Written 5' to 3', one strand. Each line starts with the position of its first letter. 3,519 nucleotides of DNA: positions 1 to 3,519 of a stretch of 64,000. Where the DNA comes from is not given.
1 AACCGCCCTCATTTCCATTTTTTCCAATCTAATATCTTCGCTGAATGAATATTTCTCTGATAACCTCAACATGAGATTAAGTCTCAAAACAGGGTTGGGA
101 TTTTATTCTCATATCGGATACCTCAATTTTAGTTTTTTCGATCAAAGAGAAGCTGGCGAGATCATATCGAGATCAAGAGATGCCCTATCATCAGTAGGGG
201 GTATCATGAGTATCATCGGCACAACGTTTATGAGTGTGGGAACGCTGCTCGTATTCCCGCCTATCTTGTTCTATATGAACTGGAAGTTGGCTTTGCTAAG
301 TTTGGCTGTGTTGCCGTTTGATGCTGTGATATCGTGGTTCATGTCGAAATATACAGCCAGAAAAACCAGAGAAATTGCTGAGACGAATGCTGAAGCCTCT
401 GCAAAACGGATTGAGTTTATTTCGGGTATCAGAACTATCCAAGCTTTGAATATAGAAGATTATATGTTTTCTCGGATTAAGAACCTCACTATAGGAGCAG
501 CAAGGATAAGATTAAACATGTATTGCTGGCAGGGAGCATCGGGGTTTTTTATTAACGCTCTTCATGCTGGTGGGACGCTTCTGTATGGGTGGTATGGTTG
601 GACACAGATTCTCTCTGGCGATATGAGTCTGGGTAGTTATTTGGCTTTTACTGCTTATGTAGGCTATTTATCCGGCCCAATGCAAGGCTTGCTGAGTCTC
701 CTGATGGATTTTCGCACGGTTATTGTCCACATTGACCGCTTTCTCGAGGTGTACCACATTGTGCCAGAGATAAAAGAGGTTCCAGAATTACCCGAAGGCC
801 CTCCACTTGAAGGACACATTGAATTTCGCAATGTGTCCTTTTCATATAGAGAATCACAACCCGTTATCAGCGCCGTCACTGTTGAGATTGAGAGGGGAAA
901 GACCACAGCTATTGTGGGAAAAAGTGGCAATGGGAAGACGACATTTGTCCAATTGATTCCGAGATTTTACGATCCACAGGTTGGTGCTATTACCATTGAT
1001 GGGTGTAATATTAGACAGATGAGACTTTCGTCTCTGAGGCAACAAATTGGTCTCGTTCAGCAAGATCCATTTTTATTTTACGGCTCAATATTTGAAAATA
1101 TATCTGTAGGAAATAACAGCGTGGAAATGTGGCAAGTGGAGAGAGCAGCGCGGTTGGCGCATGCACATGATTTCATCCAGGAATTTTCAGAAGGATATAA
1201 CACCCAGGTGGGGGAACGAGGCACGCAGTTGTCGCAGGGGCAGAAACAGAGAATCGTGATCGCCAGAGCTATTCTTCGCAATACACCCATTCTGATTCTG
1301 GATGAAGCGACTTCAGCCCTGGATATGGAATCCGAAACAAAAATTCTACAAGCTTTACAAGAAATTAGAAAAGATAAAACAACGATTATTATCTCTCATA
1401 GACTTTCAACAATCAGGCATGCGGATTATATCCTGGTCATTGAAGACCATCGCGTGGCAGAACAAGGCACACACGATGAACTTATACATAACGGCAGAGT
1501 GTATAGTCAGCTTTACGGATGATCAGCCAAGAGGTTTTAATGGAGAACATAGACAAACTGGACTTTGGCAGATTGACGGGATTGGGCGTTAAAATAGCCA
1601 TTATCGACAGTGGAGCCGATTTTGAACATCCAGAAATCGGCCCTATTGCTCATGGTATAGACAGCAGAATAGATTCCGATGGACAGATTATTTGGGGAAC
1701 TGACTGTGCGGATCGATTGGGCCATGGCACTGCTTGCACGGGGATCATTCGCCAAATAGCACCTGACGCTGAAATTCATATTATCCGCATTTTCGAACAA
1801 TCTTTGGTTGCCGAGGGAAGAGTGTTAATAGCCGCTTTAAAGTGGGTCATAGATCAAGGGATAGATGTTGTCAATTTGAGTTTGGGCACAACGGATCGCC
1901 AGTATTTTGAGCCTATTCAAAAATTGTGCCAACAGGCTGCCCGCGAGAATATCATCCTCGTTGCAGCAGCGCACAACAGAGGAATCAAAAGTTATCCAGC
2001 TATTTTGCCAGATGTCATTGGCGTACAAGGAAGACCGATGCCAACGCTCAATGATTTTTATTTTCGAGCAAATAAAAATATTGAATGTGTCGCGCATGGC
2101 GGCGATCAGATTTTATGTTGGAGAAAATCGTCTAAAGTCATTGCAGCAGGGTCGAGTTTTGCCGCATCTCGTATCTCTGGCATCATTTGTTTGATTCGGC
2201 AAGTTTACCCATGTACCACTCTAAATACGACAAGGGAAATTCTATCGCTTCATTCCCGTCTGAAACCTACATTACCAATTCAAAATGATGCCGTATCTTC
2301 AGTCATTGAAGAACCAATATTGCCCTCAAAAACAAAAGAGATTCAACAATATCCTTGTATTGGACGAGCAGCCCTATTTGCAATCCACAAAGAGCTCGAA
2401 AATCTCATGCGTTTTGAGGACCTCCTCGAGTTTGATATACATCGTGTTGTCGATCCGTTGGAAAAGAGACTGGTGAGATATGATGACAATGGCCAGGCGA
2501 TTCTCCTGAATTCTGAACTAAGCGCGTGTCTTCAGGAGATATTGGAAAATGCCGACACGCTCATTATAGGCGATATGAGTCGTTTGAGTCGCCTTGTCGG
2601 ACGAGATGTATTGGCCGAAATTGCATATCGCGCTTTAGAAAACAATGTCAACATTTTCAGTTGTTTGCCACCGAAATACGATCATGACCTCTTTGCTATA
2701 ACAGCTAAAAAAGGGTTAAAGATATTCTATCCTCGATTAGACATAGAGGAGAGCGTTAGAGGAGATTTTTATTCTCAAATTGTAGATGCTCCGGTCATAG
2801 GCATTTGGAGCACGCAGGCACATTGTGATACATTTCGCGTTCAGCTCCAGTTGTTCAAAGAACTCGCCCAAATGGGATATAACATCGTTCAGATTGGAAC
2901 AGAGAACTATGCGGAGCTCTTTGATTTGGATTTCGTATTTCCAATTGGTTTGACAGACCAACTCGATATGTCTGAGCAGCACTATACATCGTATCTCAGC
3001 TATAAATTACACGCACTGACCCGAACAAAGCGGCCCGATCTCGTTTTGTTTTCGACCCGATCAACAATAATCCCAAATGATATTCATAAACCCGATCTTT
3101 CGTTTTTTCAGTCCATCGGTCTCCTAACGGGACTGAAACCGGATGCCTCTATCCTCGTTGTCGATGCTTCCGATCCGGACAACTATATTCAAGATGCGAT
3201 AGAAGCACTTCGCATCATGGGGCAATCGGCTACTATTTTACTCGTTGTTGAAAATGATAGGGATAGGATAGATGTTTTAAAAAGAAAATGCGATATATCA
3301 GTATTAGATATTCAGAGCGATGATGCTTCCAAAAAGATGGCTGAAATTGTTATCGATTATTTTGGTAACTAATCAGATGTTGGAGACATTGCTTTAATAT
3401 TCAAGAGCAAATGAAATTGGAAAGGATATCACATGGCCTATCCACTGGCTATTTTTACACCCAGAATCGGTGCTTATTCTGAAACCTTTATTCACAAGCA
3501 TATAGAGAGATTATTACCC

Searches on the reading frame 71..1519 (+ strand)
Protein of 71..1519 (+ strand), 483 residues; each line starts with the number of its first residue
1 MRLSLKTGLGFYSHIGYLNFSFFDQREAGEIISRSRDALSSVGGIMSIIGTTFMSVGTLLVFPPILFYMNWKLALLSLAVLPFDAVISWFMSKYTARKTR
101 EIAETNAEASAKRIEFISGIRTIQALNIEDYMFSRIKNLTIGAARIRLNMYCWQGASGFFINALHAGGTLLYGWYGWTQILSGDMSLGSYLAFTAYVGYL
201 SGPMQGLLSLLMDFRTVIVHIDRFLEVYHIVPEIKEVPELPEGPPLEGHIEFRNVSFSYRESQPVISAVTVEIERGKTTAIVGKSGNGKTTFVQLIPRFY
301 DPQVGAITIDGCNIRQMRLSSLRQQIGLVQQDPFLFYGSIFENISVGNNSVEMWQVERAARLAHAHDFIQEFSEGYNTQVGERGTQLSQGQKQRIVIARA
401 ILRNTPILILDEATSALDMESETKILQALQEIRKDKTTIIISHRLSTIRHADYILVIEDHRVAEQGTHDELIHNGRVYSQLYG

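Call 35: search_protein_families(library=pfam, proteins=[window:71-1519:+], max_evalue=1)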
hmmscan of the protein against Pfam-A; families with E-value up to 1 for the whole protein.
window:71-1519:+ (483 aa): 16 families
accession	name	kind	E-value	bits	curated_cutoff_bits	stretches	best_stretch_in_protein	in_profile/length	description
PF00664.28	ABC_membrane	-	4.9e-33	115.4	28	1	10-204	79-274/274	ABC transporter transmembrane region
PF00005.33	ABC_tran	-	9e-32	111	25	1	268-415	3-137/137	ABC transporter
PF02463.25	SMC_N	-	3.3e-10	40.2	40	1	307-458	111-212/220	RecF/RecN/SMC N terminal domain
PF13401.12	AAA_22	-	0.00064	20.5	27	1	277-434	6-109/130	AAA domain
PF09818.15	ABC_ATPase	-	0.0081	15.7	23.2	0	367-442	139-213/283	P-loop domain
PF00270.35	DEAD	-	0.018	15.2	26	0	398-442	111-157/167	DEAD/DEAH box helicase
PF13555.12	AAA_29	-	0.03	14.5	27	1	269-293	15-39/61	P-loop containing region of AAA domain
PF03193.22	RsgA_GTPase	-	0.045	14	30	1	263-305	94-135/174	RsgA GTPase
PF14184.11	YrvL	-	0.08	13.4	27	1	42-77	24-59/127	Regulatory protein YrvL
PF13479.12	AAA_24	-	0.089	13.1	27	1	277-299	3-25/195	AAA domain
PF13175.12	AAA_15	-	0.14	12.2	32.1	1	270-311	18-62/374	AAA ATPase domain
PF00004.35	AAA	-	0.17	12.8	21.2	0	281-434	3-97/131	ATPase family associated with various cellular activities (AAA)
PF13191.12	AAA_16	-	0.17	12.8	32.6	1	277-431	25-157/167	AAA ATPase domain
PF13245.12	AAA_19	-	0.22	12.1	25.1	0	275-299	10-34/134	AAA domain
PF13304.12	AAA_21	-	0.36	11.3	27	0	357-442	220-296/304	AAA domain, putative AbiEii toxin, Type IV TA system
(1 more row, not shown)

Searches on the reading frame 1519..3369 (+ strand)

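Call 35: search_protein_families(library=pfam, proteins=[window:1519-3369:+], max_evalue=1)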
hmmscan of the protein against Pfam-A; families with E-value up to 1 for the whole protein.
window:1519-3369:+ (617 aa): 3 families
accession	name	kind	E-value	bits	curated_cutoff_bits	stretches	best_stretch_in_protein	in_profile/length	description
PF00082.27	Peptidase_S8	-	1.4e-19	70.9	21.8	1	23-242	3-269/288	Subtilase family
PF12327.13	FtsZ_C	-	0.035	14.9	27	1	28-69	42-83/95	FtsZ family, C-terminal domain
PF00239.26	Resolvase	-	0.092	13.3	23.3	1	331-382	49-99/145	Resolvase, N terminal domain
